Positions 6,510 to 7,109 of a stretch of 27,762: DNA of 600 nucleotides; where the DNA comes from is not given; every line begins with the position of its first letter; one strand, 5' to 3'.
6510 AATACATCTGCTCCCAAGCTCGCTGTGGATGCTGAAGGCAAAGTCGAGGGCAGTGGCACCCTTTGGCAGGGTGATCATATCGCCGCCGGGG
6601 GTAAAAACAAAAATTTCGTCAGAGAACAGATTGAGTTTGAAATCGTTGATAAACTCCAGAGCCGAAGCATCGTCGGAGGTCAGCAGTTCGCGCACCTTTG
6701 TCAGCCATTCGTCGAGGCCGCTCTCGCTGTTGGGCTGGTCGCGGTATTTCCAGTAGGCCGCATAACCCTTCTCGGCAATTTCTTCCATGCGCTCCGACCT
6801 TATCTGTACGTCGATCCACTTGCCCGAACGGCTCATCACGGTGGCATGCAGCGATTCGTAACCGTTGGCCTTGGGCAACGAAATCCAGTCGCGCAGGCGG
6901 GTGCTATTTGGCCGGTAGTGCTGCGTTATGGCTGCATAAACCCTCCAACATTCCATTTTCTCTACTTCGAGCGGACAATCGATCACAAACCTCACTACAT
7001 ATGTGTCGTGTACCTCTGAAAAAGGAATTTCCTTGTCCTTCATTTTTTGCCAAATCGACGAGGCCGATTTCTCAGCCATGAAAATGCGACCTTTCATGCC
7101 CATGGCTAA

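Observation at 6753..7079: Long RSH with a probable pseudo-synthetase domain (hydrolase-only enzyme)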

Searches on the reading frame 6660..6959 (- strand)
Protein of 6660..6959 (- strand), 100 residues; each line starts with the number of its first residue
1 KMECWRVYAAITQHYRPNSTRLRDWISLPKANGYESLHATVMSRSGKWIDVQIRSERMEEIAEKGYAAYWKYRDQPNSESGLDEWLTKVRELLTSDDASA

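Call 46: find_related_loci(query=A2, collection=genome_contigs, flank=4000)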
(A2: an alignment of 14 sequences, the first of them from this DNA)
Query A2 (100 aa) in genome_contigs; peptide patterns used: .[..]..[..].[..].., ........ (x = any residue, [..] = any of these).
600 stretches matched a pattern (row limit reached: there are more); 599 encode a relative of the query (tblastn E <= 1e-3); the best 80 are kept; 80 distinct loci.
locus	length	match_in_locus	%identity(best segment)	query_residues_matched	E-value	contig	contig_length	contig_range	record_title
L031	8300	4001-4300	96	1-100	6e-66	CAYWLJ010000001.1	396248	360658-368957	MAG TPA_asm: uncultured Lentimicrobiaceae bacterium isolate binchicken_co37_19 genome assembly, contig: NODE_3_length_39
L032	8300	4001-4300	82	1-100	1e-57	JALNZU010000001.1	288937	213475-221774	MAG: Bacteroidales bacterium isolate SO_2017_LW2 bin 114 scaffold_34_c1_LW138R_2017, whole genome shotgun sequence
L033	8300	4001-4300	79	1-100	2e-55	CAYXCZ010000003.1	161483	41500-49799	MAG TPA_asm: uncultured Lentimicrobiaceae bacterium isolate binchicken_co113_232 genome assembly, contig: NODE_65_length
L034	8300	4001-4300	80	1-100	2e-54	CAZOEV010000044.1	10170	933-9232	MAG TPA_asm: uncultured Lentimicrobiaceae bacterium isolate binchicken_co51_64 genome assembly, contig: NODE_2477_length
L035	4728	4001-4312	74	1-100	4e-51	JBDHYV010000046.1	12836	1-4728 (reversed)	MAG: Bacteroidales bacterium isolate AS-MESO-OLR.112 NODE_16625_length_12836_cov_4.437965, whole genome shotgun sequence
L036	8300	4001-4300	69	1-100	2e-49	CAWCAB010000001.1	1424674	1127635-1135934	MAG: uncultured Bacteroidetes bacterium isolate MFD03804.bin.1.79 genome assembly, contig: contig_23039, whole genome sh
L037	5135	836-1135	70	1-100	5e-49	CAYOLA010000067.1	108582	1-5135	MAG TPA_asm: uncultured Bacteroidales bacterium isolate SRP067234_co1_51 genome assembly, contig: k99_400439, whole geno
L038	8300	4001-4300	69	1-100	1e-48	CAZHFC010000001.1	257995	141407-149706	MAG TPA_asm: uncultured Bacteroidales bacterium isolate SRP241341_co1_62 genome assembly, contig: NODE_31_length_257995_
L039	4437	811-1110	63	1-100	2e-46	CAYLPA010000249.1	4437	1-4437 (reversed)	MAG TPA_asm: uncultured Saprospiraceae bacterium isolate SRP191223_co2_70 genome assembly, contig: NODE_24942_length_443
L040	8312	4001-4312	66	1-100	4e-46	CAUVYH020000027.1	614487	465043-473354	MAG: Bacteroidales bacterium isolate c703f99e-db57-444c-bdd0-d6cc6e68c7ba genome assembly, contig: contig_27, whole geno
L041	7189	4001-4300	66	1-100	5e-46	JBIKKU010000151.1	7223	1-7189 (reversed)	MAG: Flavobacteriales bacterium isolate ME2014-08-05_3300044627_group5_bin56 Rohwer_bin1008_scaffold_13705_c1, whole gen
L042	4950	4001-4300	62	1-100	8e-46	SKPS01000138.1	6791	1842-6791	MAG: Lentimicrobiaceae bacterium isolate CSSed162cmA_391 CSSed16-2cmA-51555, whole genome shotgun sequence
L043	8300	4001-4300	69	1-100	2e-45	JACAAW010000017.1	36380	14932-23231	MAG: Bacteroidetes bacterium isolate Cfx2-01 MAG1_17, whole genome shotgun sequence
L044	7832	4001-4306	65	1-100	3e-45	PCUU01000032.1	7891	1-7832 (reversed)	MAG: Cytophagales bacterium CG12_big_fil_rev_8_21_14_0_65_40_12 CG12_8_21_14_0.65_scaffold_3889_c, whole genome shotgun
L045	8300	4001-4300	64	1-100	4e-45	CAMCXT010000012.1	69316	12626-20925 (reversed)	MAG: Chitinophaga pinensis isolate MiE-14oct19-96 genome assembly, contig: MiE-14oct19-C371, whole genome shotgun sequen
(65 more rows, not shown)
